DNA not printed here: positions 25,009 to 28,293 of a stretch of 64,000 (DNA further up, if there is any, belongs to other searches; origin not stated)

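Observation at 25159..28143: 994-aa single-gene conflict system: Zn-ribbon + archaeo-eukaryotic primase + DExH helicase + PLD nuclease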

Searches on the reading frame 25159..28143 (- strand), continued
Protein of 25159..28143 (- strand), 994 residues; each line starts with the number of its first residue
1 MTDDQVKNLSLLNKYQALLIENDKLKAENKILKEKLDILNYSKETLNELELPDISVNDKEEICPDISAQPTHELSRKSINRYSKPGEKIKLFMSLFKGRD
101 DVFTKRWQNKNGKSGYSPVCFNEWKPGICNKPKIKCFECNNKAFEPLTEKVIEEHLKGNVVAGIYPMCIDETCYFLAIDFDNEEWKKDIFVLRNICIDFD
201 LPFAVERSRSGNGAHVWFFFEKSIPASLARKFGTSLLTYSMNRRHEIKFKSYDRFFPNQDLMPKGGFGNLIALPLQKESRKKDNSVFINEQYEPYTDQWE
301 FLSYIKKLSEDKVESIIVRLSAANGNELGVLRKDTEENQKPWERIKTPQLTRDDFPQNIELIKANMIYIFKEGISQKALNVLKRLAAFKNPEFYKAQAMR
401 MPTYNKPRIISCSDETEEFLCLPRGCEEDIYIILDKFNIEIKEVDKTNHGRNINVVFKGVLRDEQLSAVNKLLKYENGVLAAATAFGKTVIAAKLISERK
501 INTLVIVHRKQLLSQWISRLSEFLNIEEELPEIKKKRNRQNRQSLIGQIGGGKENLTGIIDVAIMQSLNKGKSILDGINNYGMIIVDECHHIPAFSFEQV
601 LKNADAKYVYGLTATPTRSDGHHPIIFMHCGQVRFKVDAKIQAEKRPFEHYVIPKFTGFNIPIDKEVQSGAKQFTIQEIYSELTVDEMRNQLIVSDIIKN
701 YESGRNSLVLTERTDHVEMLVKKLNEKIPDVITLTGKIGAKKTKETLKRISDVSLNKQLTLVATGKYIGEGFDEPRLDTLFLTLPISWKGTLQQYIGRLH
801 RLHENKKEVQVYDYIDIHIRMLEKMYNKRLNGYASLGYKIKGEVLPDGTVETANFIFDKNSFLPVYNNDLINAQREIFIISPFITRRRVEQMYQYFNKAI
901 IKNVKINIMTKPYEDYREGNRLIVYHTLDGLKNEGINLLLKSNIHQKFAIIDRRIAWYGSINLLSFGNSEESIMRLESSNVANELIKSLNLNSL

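Call 20: find_encoding_contigs(protein=P0116, flank=10000, max_places=4)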
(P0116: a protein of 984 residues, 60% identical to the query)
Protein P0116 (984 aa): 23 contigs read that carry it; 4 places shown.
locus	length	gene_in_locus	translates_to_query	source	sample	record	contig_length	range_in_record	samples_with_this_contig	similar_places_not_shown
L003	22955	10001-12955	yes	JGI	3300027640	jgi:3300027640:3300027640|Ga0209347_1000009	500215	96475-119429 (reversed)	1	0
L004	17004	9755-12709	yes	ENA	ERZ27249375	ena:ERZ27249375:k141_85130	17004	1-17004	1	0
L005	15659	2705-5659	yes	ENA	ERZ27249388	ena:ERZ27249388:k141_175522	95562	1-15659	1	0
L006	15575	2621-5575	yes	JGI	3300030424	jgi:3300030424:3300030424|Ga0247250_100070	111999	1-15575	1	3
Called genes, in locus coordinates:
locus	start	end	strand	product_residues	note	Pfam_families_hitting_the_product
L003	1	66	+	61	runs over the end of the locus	-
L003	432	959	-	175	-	PF06908:YpsA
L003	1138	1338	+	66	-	PF13443:HTH_26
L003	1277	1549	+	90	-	PF08797:HIRAN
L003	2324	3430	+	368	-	PF22548:AEP-TOTE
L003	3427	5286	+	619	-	PF00270:DEAD, PF04851:ResIII, PF00271:Helicase_C (faint), PF13091:PLDc_2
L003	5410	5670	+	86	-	-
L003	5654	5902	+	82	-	-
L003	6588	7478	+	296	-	PF11300:DUF3102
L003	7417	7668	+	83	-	-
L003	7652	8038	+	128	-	-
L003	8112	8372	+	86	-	-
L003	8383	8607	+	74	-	-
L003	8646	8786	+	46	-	-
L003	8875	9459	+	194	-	-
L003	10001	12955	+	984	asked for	PF22548:AEP-TOTE, PF00176:SNF2-rel_dom (faint), PF00270:DEAD, PF04851:ResIII, PF00271:Helicase_C (weak), PF13091:PLDc_2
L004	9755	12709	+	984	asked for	PF22548:AEP-TOTE, PF00176:SNF2-rel_dom (faint), PF00270:DEAD, PF04851:ResIII, PF00271:Helicase_C (weak), PF13091:PLDc_2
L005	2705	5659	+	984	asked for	PF22548:AEP-TOTE, PF00176:SNF2-rel_dom (faint), PF00270:DEAD, PF04851:ResIII, PF00271:Helicase_C (weak), PF13091:PLDc_2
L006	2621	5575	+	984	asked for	PF22548:AEP-TOTE, PF00176:SNF2-rel_dom (faint), PF00270:DEAD, PF04851:ResIII, PF00271:Helicase_C (weak), PF13091:PLDc_2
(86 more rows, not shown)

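Call 21: find_related_loci(query=window:25159-28143:-, collection=genome_contigs, flank=10000)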
Query window:25159-28143:- (994 aa) in genome_contigs; peptide patterns used: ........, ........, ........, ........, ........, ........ (x = any residue, [..] = any of these).
327 stretches matched a pattern; 294 encode a relative of the query (tblastn E <= 1e-3); the best 80 are kept; 80 distinct loci.
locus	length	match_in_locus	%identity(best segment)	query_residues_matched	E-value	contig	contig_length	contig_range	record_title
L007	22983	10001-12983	77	1-994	0e+0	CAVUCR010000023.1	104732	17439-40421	MAG: uncultured Ignavibacteria bacterium isolate MFD02923.bin.3.37 genome assembly, contig: contig_26240, whole genome s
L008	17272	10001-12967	63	1-991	0e+0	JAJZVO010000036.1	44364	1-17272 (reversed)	MAG: Bacteroidetes bacterium isolate SKS5.bin54 NODE_1392_length_44364_cov_2.213351, whole genome shotgun sequence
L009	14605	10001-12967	63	1-991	0e+0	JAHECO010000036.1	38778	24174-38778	MAG: Candidatus Kryptoniota bacterium isolate Ww171 NODE_1627_length_38778_cov_4.860439, whole genome shotgun sequence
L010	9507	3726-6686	63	1-991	0e+0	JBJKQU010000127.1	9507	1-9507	MAG: Candidatus Kryptoniota bacterium isolate Bin_42 S1Ck127_3513832_flag_1_multi_9.9904_len_9507, whole genome shotgun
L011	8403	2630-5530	62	11-989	0e+0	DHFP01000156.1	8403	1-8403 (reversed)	MAG TPA_asm: Clostridiales bacterium UBA4821 UBA4821_contig_101212, whole genome shotgun sequence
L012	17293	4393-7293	61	11-989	0e+0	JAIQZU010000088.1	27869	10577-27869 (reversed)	MAG: Candidatus Scalindua sp. isolate OFTM1 OFTM1_87, whole genome shotgun sequence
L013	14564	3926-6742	62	11-994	0e+0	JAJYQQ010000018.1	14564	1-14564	MAG: bacterium isolate DS4.bin43 NODE_4804_length_14564_cov_2.315301, whole genome shotgun sequence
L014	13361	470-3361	60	11-990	0e+0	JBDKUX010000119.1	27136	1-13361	MAG: Smithella sp. isolate 8_bin.29 c_000001158896, whole genome shotgun sequence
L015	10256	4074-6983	61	11-991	0e+0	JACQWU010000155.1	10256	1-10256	MAG: Candidatus Desantisbacteria bacterium isolate NC_groundwater_1497_Pr4_B-0.1um_33_3 SR1-18-B1_scaffold_78863, whole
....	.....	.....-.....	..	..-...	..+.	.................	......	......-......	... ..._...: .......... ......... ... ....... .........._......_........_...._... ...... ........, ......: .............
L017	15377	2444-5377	60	11-990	0e+0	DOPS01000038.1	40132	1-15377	MAG TPA_asm: Desulfosporosinus sp. isolate UBA8488 contig_727, whole genome shotgun sequence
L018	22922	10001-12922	59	3-989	0e+0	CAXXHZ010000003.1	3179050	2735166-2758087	MAG: uncultured Desulfobulbus sp. isolate bd6dbf35-2021-44f6-84f6-768688d3149b genome assembly, contig: contig_3, whole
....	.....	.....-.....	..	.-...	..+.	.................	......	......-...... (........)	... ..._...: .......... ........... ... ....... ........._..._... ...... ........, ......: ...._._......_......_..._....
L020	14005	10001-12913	59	8-992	0e+0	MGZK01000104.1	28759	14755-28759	MAG: Geobacteraceae bacterium GWC2_55_20 gwc2_scaffold_3123, whole genome shotgun sequence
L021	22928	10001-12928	59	1-989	0e+0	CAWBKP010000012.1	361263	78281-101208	MAG: uncultured delta proteobacterium isolate MFD02979.bin.2.74 genome assembly, contig: contig_24676, whole genome shot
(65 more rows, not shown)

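Call 42: search_protein_families(library=pfam, proteins=[L007:4321-5355:+, L007:5022-5852:+, L007:6851-8392:+, L007:13357-14751:-, L007:14951-15538:+, L007:15721-18888:+, L007:18885-19526:+], max_evalue=0.01)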
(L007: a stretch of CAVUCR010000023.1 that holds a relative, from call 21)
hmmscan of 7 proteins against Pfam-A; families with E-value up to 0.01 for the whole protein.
L007:4321-5355:+ (344 aa): 1 family
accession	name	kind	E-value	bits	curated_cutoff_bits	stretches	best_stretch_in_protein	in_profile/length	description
PF01578.25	Cytochrom_C_asm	-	4.8e-23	82.3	29.9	1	48-308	5-206/212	Cytochrome C assembly protein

L007:5022-5852:+ (276 aa): 1 family
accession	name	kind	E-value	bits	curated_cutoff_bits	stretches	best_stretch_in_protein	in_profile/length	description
PF16327.10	CcmF_C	-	3.1e-12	46.8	28.7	1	125-250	27-159/323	Cytochrome c-type biogenesis protein CcmF C-terminal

L007:6851-8392:+ (513 aa): 2 families
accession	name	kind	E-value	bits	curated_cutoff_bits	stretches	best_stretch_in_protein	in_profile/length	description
PF18962.6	Por_Secre_tail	-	4.3e-11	43.4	27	1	435-509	2-73/75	Secretion system C-terminal sorting domain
PF13585.12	CHU_C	-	0.0088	16.6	27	0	449-500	23-72/86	CHU_C Type IX secretion signal domain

L007:13357-14751:- (464 aa): 2 families
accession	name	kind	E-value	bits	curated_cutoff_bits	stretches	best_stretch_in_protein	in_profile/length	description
PF04434.22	SWIM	-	1e-06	28.6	19.6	1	50-82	3-36/38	SWIM zinc finger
PF01785.22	Closter_coat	-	0.00051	19.8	21.3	1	70-139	39-103/189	Closterovirus coat protein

L007:14951-15538:+ (195 aa): 1 family
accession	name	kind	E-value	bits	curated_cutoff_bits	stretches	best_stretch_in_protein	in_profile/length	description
PF01797.21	Y1_Tnp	-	6.3e-06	26.8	23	0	119-176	60-121/121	Transposase IS200 like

L007:15721-18888:+ (1055 aa): 6 families
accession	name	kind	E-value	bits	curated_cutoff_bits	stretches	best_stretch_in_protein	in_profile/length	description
PF07669.17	Eco57I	-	1.1e-46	159.5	25.3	1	497-691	1-171/171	Eco57I restriction-modification methylase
PF02384.22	N6_Mtase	-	2.6e-19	70.2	20.4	2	590-709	122-236/311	N-6 DNA Methylase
PF20473.4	MmeI_Mtase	-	5.2e-17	62.3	27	1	419-654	10-196/259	MmeI, DNA-methyltransferase domain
PF04313.20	HSDR_N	-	4.1e-11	43.5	25.1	1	71-145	114-193/198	Type I restriction enzyme R protein N terminus (HSDR_N)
PF12950.13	TaqI_C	-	1.3e-09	38.7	26.5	1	815-980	1-118/118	TaqI-like C-terminal specificity domain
PF01170.24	UPF0020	-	4.6e-06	26.9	22.3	1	431-514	31-94/197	RMKL-like, methyltransferase domain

L007:18885-19526:+ (213 aa): 0 families

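Call 68: search_protein_families(library=phrogs, proteins=[window:25159-28143:-], max_evalue=0.001)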
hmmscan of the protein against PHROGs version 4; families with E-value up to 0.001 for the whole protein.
window:25159-28143:- (994 aa): 7 families
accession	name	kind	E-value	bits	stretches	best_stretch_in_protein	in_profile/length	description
phrog_16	-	DNA, RNA and nucleotide metabolism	5.3e-55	188.1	1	420-826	240-610/986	DNA helicase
phrog_9690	-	DNA, RNA and nucleotide metabolism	2e-24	87.2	1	578-834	38-293/306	DNA helicase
phrog_21866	-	DNA, RNA and nucleotide metabolism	1.2e-13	52.3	1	146-281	43-177/538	primase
phrog_62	-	DNA, RNA and nucleotide metabolism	7.5e-12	44.5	1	457-620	693-853/1881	DNA helicase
phrog_5362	-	DNA, RNA and nucleotide metabolism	1.8e-07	31.8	0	255-292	219-257/280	DNA primase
phrog_16259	-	DNA, RNA and nucleotide metabolism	2.9e-07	31.1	1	461-598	118-242/330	DNA helicase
phrog_16694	-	unknown function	2e-06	27.1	1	668-822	521-682/1010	-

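Call 70: search_dna_similar(query=window:25159-28143:-, collection=plasmids, mode=protein, max_evalue=1e-20, max_rows=30, rows=spread)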
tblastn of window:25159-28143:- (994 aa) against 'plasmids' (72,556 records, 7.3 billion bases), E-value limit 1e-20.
Records with a match: 122; places in all: 132; records where one place covers at least 80% of the query: 24.
Best place of each record, by identity: <60% 122.
By first word of the organism name: Acinetobacter 12; Escherichia 11; Sinorhizobium 10; Rhizobium 6; Dinoroseobacter 6; Bacillus 6; Bradyrhizobium 5; Lacticaseibacillus 4; Klebsiella 4; Paracoccus 3; and 38 more.
By predicted mobility (MOB-suite, as given by PLSDB): conjugative 51; non-mobilizable 45; mobilizable 26.
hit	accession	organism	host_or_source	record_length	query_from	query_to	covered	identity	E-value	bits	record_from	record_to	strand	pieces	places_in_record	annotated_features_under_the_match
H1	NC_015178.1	Acidiphilium multivorum AIU301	-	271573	8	841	84%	44.1%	0e+0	712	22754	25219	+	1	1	DEAD/DEAH box helicase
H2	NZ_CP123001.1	Neorhizobium petrolearium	single cell,petroleum contaminated soil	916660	11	841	84%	44.0%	0e+0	721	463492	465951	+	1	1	DEAD/DEAH box helicase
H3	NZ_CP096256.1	Bradyrhizobium barranii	Glycine max cv. AC Glengarry,Cell ...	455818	68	841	78%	46.6%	0e+0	728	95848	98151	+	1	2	DEAD/DEAH box helicase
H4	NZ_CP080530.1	Mesorhizobium sp. AR02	Oxytropis sp.,Cell culture,root nodule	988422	79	841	77%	46.9%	0e+0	725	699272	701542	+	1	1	DEAD/DEAH box helicase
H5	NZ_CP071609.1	Rhizobium binae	lentil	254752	87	841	76%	47.1%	0e+0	721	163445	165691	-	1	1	DEAD/DEAH box helicase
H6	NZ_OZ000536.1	Shinella sp. WSC3-e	-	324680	87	841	76%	46.8%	0e+0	721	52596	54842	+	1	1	DEAD/DEAH box helicase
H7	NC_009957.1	Dinoroseobacter shibae DFL 12 = DSM 16493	-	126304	69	849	79%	45.0%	0e+0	707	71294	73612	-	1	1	DEAD/DEAH box helicase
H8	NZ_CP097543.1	Dinoroseobacter shibae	Prorocentrum lima,pure culture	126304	69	849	79%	45.0%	0e+0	707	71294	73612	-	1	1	DEAD/DEAH box helicase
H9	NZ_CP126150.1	Sagittula sp. MA-2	Cell culture,Coastal seawater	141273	61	838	78%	44.8%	0e+0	710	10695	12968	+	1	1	DEAD/DEAH box helicase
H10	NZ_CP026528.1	Sinorhizobium meliloti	Medicago sativa L. subsp. ambigua,Cell ...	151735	99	841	75%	46.4%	0e+0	710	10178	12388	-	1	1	none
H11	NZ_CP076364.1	Gemmobacter fulvus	cell culture,Anabaena culture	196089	66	838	78%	43.8%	0e+0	709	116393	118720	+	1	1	DEAD/DEAH box helicase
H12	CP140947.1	Sinorhizobium meliloti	Medicago lupulina,whole organism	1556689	12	797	79%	42.6%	0e+0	655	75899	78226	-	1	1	DEAD/DEAH box helicase family protein | hypothetical protein (x2)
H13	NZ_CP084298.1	Acinetobacter baumannii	a feces sample of chicken origin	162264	45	841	80%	41.6%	0e+0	632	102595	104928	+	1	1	DEAD/DEAH box helicase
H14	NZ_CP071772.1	Acinetobacter towneri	porcine,cell culture,feces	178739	45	841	80%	41.7%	5e-172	633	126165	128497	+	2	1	none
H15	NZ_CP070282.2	Escherichia albertii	Yunnan,Bat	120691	70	843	78%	42.8%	0e+0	670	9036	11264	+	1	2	DEAD/DEAH box helicase family protein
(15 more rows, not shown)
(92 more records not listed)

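Call 71: search_dna_similar(query=window:25159-28143:-, collection=phages, mode=protein, max_evalue=1e-20, max_rows=20)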
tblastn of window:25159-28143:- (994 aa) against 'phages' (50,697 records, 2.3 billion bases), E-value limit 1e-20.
Records with a match: 19; places in all: 19; records where one place covers at least 80% of the query: 0.
Best place of each record, by identity: <60% 19.
By first word of the organism name: Erwinia 9; Stenotrophomonas 4; Rhizobium 2; Bacillus 2; Salmonella 1; Rhodobacter 1.
By host as written in the record: Erwinia amylovora 9; Stenotrophomonas maltophilia 4; Bacillus cereus 2; Rhizobium phaseoli Y1_11 1; Rhizobium sp. R693 1; Salmonella enterica subsp. enterica serovar Typhi NCTC 8485 1; Rhodobacter capsulatus YW1 1.
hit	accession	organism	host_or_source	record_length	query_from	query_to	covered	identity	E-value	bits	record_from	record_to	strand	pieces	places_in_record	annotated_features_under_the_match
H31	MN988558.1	Rhizobium phage RHph_Y1_11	Rhizobium phaseoli Y1_11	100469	431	840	41%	27.7%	4e-32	142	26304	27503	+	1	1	ATP-dependent RNA-DNA and DNA-DNA helicase protein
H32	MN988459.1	Rhizobium phage RHph_TM16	Rhizobium sp. R693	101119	431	840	41%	27.4%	6e-28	128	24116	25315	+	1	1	ATP-dependent RNA-DNA and DNA-DNA helicase protein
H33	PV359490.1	Salmonella phage Sen-NF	Salmonella enterica subsp. enterica ...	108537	417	839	43%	25.9%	1e-25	121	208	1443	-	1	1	putative DNA repair helicase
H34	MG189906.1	Stenotrophomonas phage vB_SmaS_DLP_5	Stenotrophomonas maltophilia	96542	459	840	38%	28.3%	7e-27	125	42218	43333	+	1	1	superfamily II DNA or RNA helicase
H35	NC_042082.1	Stenotrophomonas phage vB_SmaS_DLP_5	Stenotrophomonas maltophilia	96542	459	840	38%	28.3%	7e-27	125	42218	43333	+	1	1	superfamily II DNA or RNA helicase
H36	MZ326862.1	Stenotrophomonas phage Summit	Stenotrophomonas maltophilia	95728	459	840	38%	28.3%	2e-25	120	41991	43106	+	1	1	DNA helicase | ribosome_binding_site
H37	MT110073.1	Stenotrophomonas phage vB_SmaS_DLP_3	Stenotrophomonas maltophilia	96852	459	845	39%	27.7%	4e-27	125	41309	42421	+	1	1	superfamily II DNA or RNA helicase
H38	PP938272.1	Bacillus phage PHBA67-T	Bacillus cereus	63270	373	840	47%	22.9%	2e-22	110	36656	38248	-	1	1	hypothetical protein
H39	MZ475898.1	Erwinia phage pEa_SNUABM_25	Erwinia amylovora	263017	440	816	38%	27.9%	2e-21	107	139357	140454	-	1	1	hypothetical protein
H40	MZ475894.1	Erwinia phage pEa_SNUABM_46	Erwinia amylovora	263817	440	816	38%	27.9%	2e-21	107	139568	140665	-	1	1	hypothetical protein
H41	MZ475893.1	Erwinia phage pEa_SNUABM_45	Erwinia amylovora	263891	440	816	38%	27.9%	2e-21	107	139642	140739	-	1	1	hypothetical protein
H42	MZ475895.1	Erwinia phage pEa_SNUABM_14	Erwinia amylovora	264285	440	816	38%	27.9%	2e-21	107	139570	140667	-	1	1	hypothetical protein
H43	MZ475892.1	Erwinia phage pEa_SNUABM_34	Erwinia amylovora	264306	440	816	38%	27.9%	2e-21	107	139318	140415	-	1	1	hypothetical protein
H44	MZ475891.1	Erwinia phage pEa_SNUABM_13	Erwinia amylovora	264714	440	816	38%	27.9%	2e-21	107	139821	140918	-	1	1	hypothetical protein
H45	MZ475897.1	Erwinia phage pEa_SNUABM_21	Erwinia amylovora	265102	440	816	38%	27.9%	2e-21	107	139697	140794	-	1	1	hypothetical protein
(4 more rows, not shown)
